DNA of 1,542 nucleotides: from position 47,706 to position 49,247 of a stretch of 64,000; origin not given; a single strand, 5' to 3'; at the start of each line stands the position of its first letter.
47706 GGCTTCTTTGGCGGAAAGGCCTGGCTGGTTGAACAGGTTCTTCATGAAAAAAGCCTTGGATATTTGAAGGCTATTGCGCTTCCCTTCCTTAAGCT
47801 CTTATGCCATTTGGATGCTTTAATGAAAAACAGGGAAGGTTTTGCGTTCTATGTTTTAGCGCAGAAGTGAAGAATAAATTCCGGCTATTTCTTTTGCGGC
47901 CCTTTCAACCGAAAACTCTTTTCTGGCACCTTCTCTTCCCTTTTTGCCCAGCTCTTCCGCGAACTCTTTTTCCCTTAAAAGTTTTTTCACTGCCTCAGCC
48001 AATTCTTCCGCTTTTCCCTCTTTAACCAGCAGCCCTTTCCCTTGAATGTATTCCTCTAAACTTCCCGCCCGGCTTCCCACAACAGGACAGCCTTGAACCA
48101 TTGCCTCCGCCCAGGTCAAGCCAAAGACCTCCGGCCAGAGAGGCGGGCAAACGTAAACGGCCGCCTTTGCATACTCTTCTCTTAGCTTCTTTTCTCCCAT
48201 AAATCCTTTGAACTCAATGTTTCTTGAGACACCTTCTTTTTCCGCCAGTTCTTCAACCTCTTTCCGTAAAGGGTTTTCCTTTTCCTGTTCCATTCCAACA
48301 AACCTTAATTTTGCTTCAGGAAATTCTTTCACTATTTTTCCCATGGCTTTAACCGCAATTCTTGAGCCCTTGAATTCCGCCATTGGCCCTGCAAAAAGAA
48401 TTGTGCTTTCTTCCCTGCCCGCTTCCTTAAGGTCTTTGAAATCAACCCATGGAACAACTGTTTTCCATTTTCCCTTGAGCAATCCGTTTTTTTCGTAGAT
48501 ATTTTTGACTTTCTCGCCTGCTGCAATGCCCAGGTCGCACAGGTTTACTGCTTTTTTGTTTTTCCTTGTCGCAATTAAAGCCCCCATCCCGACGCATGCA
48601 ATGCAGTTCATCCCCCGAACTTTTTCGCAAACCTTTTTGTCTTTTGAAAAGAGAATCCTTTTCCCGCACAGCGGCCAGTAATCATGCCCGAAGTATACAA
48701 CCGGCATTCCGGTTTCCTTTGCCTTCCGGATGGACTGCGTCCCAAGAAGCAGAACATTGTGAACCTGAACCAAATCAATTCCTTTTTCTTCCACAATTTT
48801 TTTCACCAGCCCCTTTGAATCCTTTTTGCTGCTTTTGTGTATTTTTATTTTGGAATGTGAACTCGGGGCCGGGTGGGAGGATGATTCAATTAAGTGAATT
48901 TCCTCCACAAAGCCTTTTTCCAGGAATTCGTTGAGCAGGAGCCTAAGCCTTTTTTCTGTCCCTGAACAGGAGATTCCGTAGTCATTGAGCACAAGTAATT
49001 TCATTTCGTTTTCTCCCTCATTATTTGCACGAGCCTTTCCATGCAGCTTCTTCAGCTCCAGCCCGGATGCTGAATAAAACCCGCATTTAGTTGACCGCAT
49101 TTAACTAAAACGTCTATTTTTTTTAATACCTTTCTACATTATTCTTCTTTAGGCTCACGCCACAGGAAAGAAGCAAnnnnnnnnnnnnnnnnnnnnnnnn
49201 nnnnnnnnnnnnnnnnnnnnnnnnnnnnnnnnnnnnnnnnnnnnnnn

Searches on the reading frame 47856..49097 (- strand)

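Call 97: search_protein_families(library=pfam, proteins=[window:47856-49097:-], max_evalue=0.00001)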
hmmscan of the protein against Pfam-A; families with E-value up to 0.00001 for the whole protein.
window:47856-49097:- (413 aa): 4 families
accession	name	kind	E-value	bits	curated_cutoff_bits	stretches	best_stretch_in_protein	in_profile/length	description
PF00534.26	Glycos_transf_1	-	1.1e-30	106.9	26.4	1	229-389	14-171/172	Glycosyl transferases group 1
PF13692.12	Glyco_trans_1_4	-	1.5e-26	93.8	27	1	231-375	2-141/142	Glycosyl transferases group 1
PF20706.3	GT4-conflict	-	1e-13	51.5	26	1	189-366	149-332/385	Family 4 Glycosyltransferase in conflict systems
PF13524.12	Glyco_trans_1_2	-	1.4e-07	32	25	1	259-404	12-142/144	Glycosyl transferase-like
